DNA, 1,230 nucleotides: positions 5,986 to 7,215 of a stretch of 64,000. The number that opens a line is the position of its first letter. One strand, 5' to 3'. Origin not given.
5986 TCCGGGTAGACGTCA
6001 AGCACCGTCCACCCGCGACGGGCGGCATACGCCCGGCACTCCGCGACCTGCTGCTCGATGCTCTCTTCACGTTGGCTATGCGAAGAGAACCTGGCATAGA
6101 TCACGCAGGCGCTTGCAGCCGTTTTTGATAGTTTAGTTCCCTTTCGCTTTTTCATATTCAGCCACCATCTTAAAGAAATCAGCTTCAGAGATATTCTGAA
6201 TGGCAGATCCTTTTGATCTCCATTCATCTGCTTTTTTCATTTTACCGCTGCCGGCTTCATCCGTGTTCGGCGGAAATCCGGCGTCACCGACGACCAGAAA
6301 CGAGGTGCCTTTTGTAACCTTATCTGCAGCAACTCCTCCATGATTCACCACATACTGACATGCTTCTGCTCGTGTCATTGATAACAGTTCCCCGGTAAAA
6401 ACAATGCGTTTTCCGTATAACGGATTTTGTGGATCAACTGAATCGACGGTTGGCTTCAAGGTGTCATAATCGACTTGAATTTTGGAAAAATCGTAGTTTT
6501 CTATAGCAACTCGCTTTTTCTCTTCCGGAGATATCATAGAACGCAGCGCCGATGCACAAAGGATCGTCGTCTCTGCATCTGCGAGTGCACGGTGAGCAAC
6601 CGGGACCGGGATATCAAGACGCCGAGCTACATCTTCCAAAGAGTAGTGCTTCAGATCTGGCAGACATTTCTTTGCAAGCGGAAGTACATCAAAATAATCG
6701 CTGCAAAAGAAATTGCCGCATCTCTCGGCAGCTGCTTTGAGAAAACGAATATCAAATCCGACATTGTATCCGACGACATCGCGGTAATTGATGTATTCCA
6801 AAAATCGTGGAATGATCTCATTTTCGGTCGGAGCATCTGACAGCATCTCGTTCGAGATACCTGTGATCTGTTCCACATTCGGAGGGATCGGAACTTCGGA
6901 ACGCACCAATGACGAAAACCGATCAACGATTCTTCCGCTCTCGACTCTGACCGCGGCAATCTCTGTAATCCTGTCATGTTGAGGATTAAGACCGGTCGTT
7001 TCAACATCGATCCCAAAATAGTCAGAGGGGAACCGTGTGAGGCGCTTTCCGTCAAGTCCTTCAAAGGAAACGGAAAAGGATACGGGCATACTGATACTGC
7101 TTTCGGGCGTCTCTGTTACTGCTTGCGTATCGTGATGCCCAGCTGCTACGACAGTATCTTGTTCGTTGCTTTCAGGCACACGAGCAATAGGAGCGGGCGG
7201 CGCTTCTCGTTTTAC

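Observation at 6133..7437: Membrane-tethered DEDDh exonuclease-BRCT protein co-transcribed with the prophage repressor: candidate superinfection-exclusion or defence gene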

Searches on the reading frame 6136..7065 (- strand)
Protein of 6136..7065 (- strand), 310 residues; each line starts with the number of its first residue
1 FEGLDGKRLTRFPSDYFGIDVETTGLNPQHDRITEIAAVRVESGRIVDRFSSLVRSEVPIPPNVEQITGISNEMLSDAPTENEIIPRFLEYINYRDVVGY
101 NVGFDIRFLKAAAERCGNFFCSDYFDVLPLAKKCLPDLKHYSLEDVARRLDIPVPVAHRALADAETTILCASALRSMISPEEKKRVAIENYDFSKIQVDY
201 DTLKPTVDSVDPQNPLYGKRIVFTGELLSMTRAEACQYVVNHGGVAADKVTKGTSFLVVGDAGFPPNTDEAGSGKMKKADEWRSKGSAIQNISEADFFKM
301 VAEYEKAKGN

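Call 43: find_related_loci(query=A3, collection=genome_contigs, flank=6000)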
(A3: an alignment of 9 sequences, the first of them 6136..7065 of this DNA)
Query A3 (310 aa) in genome_contigs; peptide patterns used: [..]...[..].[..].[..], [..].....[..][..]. (x = any residue, [..] = any of these).
600 stretches matched a pattern (row limit reached: there are more); 588 encode a relative of the query (tblastn E <= 1e-3); the best 80 are kept; 80 distinct loci.
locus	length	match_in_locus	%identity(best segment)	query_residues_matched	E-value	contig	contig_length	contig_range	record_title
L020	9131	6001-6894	40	6-301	9e-68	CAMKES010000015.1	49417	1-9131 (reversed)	MAG: uncultured Clostridia bacterium isolate SRR12081303_bin.1_metaWRAP_v1.3_MAG genome assembly, contig: ERZ12289767.94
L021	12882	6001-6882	36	6-301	1e-59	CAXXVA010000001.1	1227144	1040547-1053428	MAG: Candidatus Limiplasma sp. isolate 1b40ec15-c8d9-4caf-aea4-51b5f2d9af80 genome assembly, contig: contig_1, whole gen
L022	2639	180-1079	39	6-301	8e-60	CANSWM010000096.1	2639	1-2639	MAG TPA_asm: uncultured Clostridium sp. isolate SRR15510222_bin.38_metawrap_v1.3_MAG genome assembly, contig: NODE.11868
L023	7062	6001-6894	35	6-301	4e-58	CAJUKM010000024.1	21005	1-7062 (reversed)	MAG TPA_asm: uncultured Bacilli bacterium isolate MGBC155283 genome assembly, contig: MGBC155283.24, whole genome shotgu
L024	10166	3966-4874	38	6-302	2e-58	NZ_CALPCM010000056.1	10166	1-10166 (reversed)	Hominisplanchenecus murintestinalis strain DSM 111139 NODE_56_length_10166_cov_27.034097, whole genome shotgun sequence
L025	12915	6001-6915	37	5-302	3e-58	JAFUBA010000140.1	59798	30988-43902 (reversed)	MAG: Clostridia bacterium isolate RGIG4331 Roe_deer_Duodenum.Co__c272225, whole genome shotgun sequence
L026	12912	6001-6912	33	4-301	3e-55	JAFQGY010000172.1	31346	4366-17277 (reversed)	MAG: Clostridia bacterium isolate RGIG1810 Goat_Cecum-5__c310350, whole genome shotgun sequence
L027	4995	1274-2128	36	14-302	1e-52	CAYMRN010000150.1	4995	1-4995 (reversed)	MAG TPA_asm: uncultured Sphaerochaeta sp. isolate binchicken_co173_266 genome assembly, contig: NODE_54835_length_4995_c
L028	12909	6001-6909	35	6-301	2e-52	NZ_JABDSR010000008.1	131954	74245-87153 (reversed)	Peptoniphilus faecalis strain AGMB00490 27094.AGMB00490.1_contig08, whole genome shotgun sequence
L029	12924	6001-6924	34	6-301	4e-51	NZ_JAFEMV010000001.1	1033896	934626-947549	Desemzia sp. RIT 804 1, whole genome shotgun sequence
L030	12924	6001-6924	34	6-301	4e-51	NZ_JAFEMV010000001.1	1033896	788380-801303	Desemzia sp. RIT 804 1, whole genome shotgun sequence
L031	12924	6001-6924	34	6-301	4e-51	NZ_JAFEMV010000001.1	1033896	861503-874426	Desemzia sp. RIT 804 1, whole genome shotgun sequence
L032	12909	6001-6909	35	6-302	1e-50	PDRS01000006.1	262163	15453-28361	MAG: Candidatus Saccharibacteria bacterium isolate DOLJORAL78_51_182 DolJOral78_scaffold_47, whole genome shotgun sequen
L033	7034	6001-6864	35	11-301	3e-50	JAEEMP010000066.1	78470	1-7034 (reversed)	MAG: Lachnospiraceae bacterium isolate Tb.RUG.242 k141_5925278_flag=1_multi=13.1759_len=78470, whole genome shotgun sequ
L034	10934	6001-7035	34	6-302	3e-49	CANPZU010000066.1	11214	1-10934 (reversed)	MAG: uncultured Clostridia bacterium isolate Lapin-001__bin44 genome assembly, contig: Lapin-001__NODE_5344_length_11214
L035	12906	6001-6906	32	6-303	9e-49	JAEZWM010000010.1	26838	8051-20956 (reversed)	MAG: Bacillota bacterium isolate OH_PFB_159 k127_1058888, whole genome shotgun sequence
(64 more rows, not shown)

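Call 48: search_solved_structures(query=window:6136-7065:-, max_evalue=0.001, show_alignments=1)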
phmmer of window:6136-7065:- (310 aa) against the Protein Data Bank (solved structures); distinct sequences matched with E-value up to 0.001: 11.
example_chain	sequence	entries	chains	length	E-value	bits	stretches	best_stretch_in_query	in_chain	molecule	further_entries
2p1j_A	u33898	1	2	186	1.5e-26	96.6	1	16-168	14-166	DNA polymerase III polC-type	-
8fy9_A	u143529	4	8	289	3.9e-21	78.8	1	11-171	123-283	Cas2-DEDDh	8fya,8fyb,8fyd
8fyc_K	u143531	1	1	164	5.9e-21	78.2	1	16-172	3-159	DEDDh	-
8zef_A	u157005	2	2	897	3.1e-19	72.5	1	16-168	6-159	3'-5' exonuclease DinG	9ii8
8h18_A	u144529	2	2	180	3.7e-19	72.3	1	15-171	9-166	DnaQ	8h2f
9qpc_A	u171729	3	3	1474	2.6e-17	66.3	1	16-167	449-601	DNA polymerase III PolC-type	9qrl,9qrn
1j53_A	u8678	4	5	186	8.3e-11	44.9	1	19-166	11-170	DNA polymerase III, epsilon chain | DNA polymerase III epsilon subunit | DNA POLYMERASE III SUBUNIT EPSILON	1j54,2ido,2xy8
2gui_A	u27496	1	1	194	8.4e-11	44.9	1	19-166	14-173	DNA polymerase III epsilon subunit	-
5fku_D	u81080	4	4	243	1.7e-10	43.9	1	19-166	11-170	DNA POLYMERASE III SUBUNIT EPSILON | DNA POLYMERASE III EPSILON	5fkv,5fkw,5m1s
4fzx_C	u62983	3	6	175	2.8e-10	43.2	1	19-167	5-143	Exodeoxyribonuclease 10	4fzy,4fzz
9vse_A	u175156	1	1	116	0.00028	23.4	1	215-262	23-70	DNA ligase A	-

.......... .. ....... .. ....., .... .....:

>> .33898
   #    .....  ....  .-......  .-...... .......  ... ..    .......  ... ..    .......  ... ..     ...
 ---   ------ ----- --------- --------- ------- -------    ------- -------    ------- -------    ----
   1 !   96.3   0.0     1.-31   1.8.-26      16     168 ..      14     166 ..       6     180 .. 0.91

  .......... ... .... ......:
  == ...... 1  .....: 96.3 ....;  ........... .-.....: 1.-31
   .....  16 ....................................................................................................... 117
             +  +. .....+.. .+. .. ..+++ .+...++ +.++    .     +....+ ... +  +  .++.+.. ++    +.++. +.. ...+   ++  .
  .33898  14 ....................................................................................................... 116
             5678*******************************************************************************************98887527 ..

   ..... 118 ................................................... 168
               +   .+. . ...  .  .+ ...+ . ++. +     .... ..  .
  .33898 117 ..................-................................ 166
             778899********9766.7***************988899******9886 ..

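Call 51: find_related_loci(query=A3, collection=viral_contigs, flank=5000)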
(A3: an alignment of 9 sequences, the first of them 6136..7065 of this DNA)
Query A3 (310 aa) in viral_contigs; peptide patterns used: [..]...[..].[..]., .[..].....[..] (x = any residue, [..] = any of these).
600 stretches matched a pattern (row limit reached: there are more); 375 encode a relative of the query (tblastn E <= 1e-3); the best 80 are kept; 80 distinct loci.
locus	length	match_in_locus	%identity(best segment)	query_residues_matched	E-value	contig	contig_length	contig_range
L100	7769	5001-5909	35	6-304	4e-63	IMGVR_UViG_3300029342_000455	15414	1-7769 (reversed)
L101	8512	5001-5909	35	6-304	4e-63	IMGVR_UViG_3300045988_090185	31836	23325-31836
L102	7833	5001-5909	35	6-304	1e-61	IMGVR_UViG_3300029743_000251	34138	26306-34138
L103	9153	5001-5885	38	6-302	1e-59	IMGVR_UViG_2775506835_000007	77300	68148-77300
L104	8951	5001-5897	36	6-303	1e-59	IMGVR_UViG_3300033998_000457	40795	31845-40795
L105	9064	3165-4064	38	6-304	2e-59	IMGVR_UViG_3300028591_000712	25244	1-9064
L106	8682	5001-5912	36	6-303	5e-59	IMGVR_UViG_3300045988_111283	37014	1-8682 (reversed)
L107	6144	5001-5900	36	6-303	3e-59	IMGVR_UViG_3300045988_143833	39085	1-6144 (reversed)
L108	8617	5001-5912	36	6-303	1e-58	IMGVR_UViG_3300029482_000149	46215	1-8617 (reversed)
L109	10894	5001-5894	37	6-302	1e-58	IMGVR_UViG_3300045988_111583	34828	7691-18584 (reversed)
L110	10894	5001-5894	39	6-305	4e-58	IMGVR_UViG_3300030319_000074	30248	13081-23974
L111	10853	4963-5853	37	6-301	7e-58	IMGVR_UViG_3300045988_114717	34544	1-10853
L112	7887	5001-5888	39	6-303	7e-58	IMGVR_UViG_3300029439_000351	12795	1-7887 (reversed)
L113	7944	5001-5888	39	6-303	5e-58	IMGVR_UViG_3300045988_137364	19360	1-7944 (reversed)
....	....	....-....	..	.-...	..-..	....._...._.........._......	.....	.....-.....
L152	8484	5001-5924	35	6-306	7e-54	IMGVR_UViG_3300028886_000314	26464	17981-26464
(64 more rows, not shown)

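Call 68: search_protein_families(library=pfam, proteins=[L110:4551-5900:+, L152:4425-5903:+], max_evalue=0.1)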
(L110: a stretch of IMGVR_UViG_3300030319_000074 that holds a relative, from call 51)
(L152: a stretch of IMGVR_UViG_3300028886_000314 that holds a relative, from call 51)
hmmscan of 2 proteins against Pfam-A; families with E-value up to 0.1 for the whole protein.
L110:4551-5900:+ (449 aa): 6 families
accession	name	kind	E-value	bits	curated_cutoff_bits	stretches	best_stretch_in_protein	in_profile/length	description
PF00929.31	RNase_T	-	2.4e-37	129.4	24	1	162-316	1-163/164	Exonuclease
PF00533.33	BRCT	-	3.2e-05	24.5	21.3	1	362-420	8-59/78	BRCA1 C Terminus (BRCT) domain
PF13482.12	RNase_H_2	-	4.5e-05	23.9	22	1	164-322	3-139/165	RNase_H superfamily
PF21762.3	DEDDh_C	-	4.8e-05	24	27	1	241-319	109-187/188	DNA polymerase III subunit epsilon-like, C-terminal domain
PF18136.6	DNApol_Exo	-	0.038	13.6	26.7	1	239-277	132-167/282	DNA mitochondrial polymerase exonuclease domain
PF12738.14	PTCB-BRCT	-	0.07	13.6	22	0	365-424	3-53/63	twin BRCT domain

L152:4425-5903:+ (492 aa): 5 families
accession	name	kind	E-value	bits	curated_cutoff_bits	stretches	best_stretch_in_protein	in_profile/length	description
PF00929.31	RNase_T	-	1.1e-35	124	24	1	204-355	1-164/164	Exonuclease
PF00533.33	BRCT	-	1.9e-07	31.7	21.3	1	404-488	5-76/78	BRCA1 C Terminus (BRCT) domain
PF01612.26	DNA_pol_A_exo1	-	5.4e-05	23.5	23.6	1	258-336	50-129/173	3'-5' exonuclease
PF21762.3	DEDDh_C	-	0.0026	18.4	27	1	282-354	108-184/188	DNA polymerase III subunit epsilon-like, C-terminal domain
PF12738.14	PTCB-BRCT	-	0.087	13.3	22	0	421-472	13-55/63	twin BRCT domain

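Call 94: search_protein_families(library=padloc, proteins=[L021:3792-5669:-, L021:7071-7625:+, L021:7817-9229:+, L026:3048-5804:+, L026:6925-7425:+, L035:817-2505:+, L035:2502-3620:+, L033:1754-4111:+, L033:4525-5925:+], max_evalue=0.00001)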
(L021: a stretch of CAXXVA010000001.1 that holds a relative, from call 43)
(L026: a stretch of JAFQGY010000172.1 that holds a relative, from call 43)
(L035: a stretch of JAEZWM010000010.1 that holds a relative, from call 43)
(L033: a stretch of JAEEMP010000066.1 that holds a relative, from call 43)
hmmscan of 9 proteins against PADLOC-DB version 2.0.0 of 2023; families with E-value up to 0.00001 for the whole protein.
L021:3792-5669:- (625 aa): 0 families

L021:7071-7625:+ (184 aa): 0 families

L021:7817-9229:+ (470 aa): 0 families

L026:3048-5804:+ (918 aa): 0 families

L026:6925-7425:+ (166 aa): 0 families

L035:817-2505:+ (562 aa): 85 families (the best 25 are shown)
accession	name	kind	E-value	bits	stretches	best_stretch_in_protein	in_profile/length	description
PDLC00102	GajA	-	7e-196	649.8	1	18-562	3-530/532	AAA ATPase domain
PDLC00098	GajA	-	1.9e-149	496.9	1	17-562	2-532/534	AAA ATPase domain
PDLC00078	GajA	-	4.5e-28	96.3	2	296-561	312-576/580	AAA ATPase domain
PDLC00091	GajA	-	2e-26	91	2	290-561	281-581/627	AAA ATPase domain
PDLC00096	GajA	-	2e-25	87.6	2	293-478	276-474/630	AAA ATPase domain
PDLC00099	GajA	-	2.1e-25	87.7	2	287-487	281-492/626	AAA ATPase domain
PDLC00069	GajA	-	4.1e-25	86.3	2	18-116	3-88/687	AAA ATPase domain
PDLC00071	GajA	-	4.4e-25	86.5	2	204-469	165-452/588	AAA ATPase domain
PDLC00067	GajA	-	7.8e-25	85.4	2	298-475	298-483/604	AAA ATPase domain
PDLC00080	GajA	-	1.8e-23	81.1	2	220-481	201-480/622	AAA ATPase domain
PDLC04168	GajA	-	7.6e-22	75.7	2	217-459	185-437/570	-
PDLC00077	GajA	-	1.1e-21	75.1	2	300-490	329-534/616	AAA ATPase domain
PDLC00083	GajA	-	8.4e-20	68.7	2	18-120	3-98/639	AAA ATPase domain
PDLC00064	GajA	-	4.6e-17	60.1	1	204-486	16-331/464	AAA ATPase domain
PDLC00070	GajA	-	2.7e-16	57.3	1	297-507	283-514/596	AAA ATPase domain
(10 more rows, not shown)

L035:2502-3620:+ (372 aa): 28 families (the best 25 are shown)
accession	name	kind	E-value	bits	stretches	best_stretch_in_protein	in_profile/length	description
PDLC00148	GajB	-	4.2e-133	441.9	1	1-369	1-366/369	UrvD helicase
PDLC00140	GajB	-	1.5e-95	318.5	1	1-362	1-352/365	UrvD helicase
PDLC00120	GajB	-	1e-26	92.1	1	5-199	4-204/458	UrvD helicase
PDLC00118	GajB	-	4e-25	86.7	1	2-281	6-272/515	UrvD helicase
PDLC00119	GajB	-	7e-16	56.3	1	141-215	208-284/565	UrvD helicase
PDLC00122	GajB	-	4.1e-15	53.7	1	3-193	18-205/502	UrvD helicase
PDLC00112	GajB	-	1.3e-14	51.7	1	137-243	197-292/581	UrvD helicase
PDLC00132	GajB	-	5.4e-14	49.8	1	142-247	205-300/625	UrvD helicase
PDLC03802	RTasHel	-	2.2e-13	47.9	1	141-193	182-234/675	DRT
PDLC00127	GajB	-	3.4e-13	47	1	141-194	191-247/594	UrvD helicase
PDLC00130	GajB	-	2.4e-12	43.9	1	142-265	196-309/589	UrvD helicase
PDLC00117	GajB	-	5.1e-11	39.8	0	142-192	209-260/604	UrvD helicase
PDLC00129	GajB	-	6.2e-11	39.6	1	142-299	217-359/594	UrvD helicase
PDLC00106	GajB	-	6.6e-11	39.4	1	132-194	186-248/577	UrvD helicase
PDLC04173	GajB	-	1.4e-10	38.8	0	5-67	13-75/471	-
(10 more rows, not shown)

L033:1754-4111:+ (785 aa): 53 families (the best 25 are shown)
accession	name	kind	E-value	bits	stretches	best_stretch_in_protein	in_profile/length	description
PDLC03802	RTasHel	-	8.9e-141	468.9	2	3-425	2-386/675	DRT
PDLC00114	GajB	-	1.4e-122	408.4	1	5-632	6-628/635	UrvD helicase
PDLC00132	GajB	-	7.2e-111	369.8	1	6-633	3-623/625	UrvD helicase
PDLC00117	GajB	-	6.3e-86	287.2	2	8-391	17-394/604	UrvD helicase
PDLC00127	GajB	-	5.8e-65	217.9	2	3-346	5-336/594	UrvD helicase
PDLC00107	GajB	-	3.9e-64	215.3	2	9-374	18-373/587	UrvD helicase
PDLC00103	GajB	-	6e-64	215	1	15-630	24-598/612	UrvD helicase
PDLC00121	GajB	-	5.8e-58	194.8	2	9-375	8-361/565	UrvD helicase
PDLC00119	GajB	-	2.7e-53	179.8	2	11-301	7-304/565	UrvD helicase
PDLC00130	GajB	-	2.7e-52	175.8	2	6-299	3-293/589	UrvD helicase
PDLC00110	GajB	-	7.8e-48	161.5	2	9-373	49-447/725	UrvD helicase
PDLC00116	GajB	-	1.6e-45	153.8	3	179-368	126-310/557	UrvD helicase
PDLC00123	GajB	-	2.9e-45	152.9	3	490-622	386-518/540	UrvD helicase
PDLC00129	GajB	-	1.6e-44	150.5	2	24-397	30-398/594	UrvD helicase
PDLC00122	GajB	-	2.5e-43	146.7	2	9-381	6-319/502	UrvD helicase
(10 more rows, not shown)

L033:4525-5925:+ (466 aa): 1 family
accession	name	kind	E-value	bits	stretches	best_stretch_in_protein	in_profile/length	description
PDLC04134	mad2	-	6.4e-26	89.2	1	299-460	278-449/492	mads_2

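Call 95: search_protein_families(library=pfam, proteins=[L021:3792-5669:-, L021:7071-7625:+, L021:7817-9229:+, L026:3048-5804:+, L026:6925-7425:+, L035:817-2505:+, L035:2502-3620:+, L033:1754-4111:+, L033:4525-5925:+], max_evalue=0.00001)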
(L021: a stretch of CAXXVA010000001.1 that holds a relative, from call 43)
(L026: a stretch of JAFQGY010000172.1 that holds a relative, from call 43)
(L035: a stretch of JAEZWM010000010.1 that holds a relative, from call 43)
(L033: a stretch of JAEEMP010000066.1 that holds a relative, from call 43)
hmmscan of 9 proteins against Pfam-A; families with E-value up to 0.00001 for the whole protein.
L021:3792-5669:- (625 aa): 4 families
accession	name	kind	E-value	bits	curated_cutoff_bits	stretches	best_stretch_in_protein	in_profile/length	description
PF01134.28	GIDA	-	9.6e-155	515.9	22.1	1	5-395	1-390/391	Glucose inhibited division protein A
PF13932.14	SAM_GIDA_C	-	5.4e-21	74.6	27.1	1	558-613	2-57/57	tRNA modifying enzyme MnmG/GidA C-terminal helical bundle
PF21680.2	GIDA_C_1st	-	5.9e-21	75.5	24.7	1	457-552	1-95/96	tRNA modifying enzyme MnmG/GidA C-terminal helical domain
PF07992.20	Pyr_redox_2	-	9.8e-07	28.9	26.1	1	4-154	1-109/291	Pyridine nucleotide-disulphide oxidoreductase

L021:7071-7625:+ (184 aa): 0 families

L021:7817-9229:+ (470 aa): 2 families
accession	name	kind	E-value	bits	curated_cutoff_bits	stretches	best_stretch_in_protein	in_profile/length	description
PF01871.22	AMMECR1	-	6.8e-46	156.3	25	1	306-467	1-166/168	AMMECR1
PF02900.23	LigB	-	2.3e-39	135.6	26.3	1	13-269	2-268/269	Catalytic LigB subunit of aromatic ring-opening dioxygenase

L026:3048-5804:+ (918 aa): 4 families
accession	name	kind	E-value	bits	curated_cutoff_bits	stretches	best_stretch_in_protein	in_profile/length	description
PF00773.25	RNB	-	8.1e-100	334.7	29.3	1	442-777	1-324/326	RNB domain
PF17876.7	CSD2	-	1.5e-14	54.2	26.2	1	262-309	6-52/74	Cold shock domain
PF08206.17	OB_RNB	-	1.4e-08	34.7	24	1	240-306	1-58/58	Ribonuclease B OB domain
PF00575.29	S1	-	1.9e-06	28.6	22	0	837-910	3-69/74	S1 RNA binding domain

L026:6925-7425:+ (166 aa): 0 families

L035:817-2505:+ (562 aa): 5 families
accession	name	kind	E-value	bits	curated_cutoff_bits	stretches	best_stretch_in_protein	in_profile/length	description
PF13175.12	AAA_15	-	3.5e-14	53.6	32.1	1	18-254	3-237/374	AAA ATPase domain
PF20469.4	OLD-like_TOPRIM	-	2.1e-13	51.1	23.2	1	390-453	3-67/67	Overcoming lysogenization defect protein-like, TOPRIM domain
PF13476.12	AAA_23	-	6.5e-11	43.7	27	1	20-88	1-66/201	AAA domain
PF13304.12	AAA_21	-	1e-10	42.7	27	1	41-347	1-302/304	AAA domain, putative AbiEii toxin, Type IV TA system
PF02463.25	SMC_N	-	1.1e-08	35.3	40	1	18-350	2-204/220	RecF/RecN/SMC N terminal domain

L035:2502-3620:+ (372 aa): 3 families
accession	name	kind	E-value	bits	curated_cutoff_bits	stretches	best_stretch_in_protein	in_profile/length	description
PF00580.27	UvrD-helicase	-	3.1e-16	60.3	23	2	141-192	202-253/271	UvrD/REP helicase N-terminal domain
PF01443.25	Viral_helicase1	-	1.1e-10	42.1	21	1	152-355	60-227/228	Viral superfamily 1 RNA helicase core domain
PF13245.12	AAA_19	-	2.9e-10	40.9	25.1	1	3-193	13-132/134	AAA domain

L033:1754-4111:+ (785 aa): 7 families
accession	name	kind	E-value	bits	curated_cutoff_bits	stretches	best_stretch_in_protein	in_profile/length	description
PF00580.27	UvrD-helicase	-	1.9e-100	336.5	23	1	7-270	1-270/271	UvrD/REP helicase N-terminal domain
PF13361.12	UvrD_C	-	2e-79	268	25.6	1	276-612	1-348/350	UvrD-like helicase C-terminal domain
PF13245.12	AAA_19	-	1.3e-24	87.4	25.1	1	13-256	3-134/134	AAA domain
PF21196.3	PcrA_UvrD_tudor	-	2.3e-10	40.6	23.9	1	737-781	1-45/48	PcrA/UvrD tudor domain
PF13538.12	UvrD_C_2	-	6.9e-09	35.9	27.4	1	551-609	3-51/52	UvrD-like helicase C-terminal domain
PF01443.25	Viral_helicase1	-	1.5e-08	35.2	21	0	517-609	163-226/228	Viral superfamily 1 RNA helicase core domain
PF13604.12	AAA_30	-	4.5e-08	33.5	27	0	7-72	2-67/191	AAA domain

L033:4525-5925:+ (466 aa): 6 families
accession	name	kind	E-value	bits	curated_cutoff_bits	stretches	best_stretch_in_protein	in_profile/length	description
PF05958.17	tRNA_U5-meth_tr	-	2.2e-22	80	23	1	88-456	3-356/357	tRNA (Uracil-5-)-methyltransferase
PF13847.12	Methyltransf_31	-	1.1e-11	45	27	1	313-387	3-81/145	Methyltransferase domain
PF13649.12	Methyltransf_25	-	1.5e-07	32.5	27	1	317-386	1-70/97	Methyltransferase domain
PF05175.20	MTS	-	4.9e-07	30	23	1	313-389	31-107/170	Methyltransferase small domain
PF09445.16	Methyltransf_15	-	2e-06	27.9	22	1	315-393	2-84/165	RNA cap guanine-N2 methyltransferase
PF03602.21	Cons_hypoth95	-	8.3e-06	26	24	0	299-389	27-122/182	Conserved hypothetical protein 95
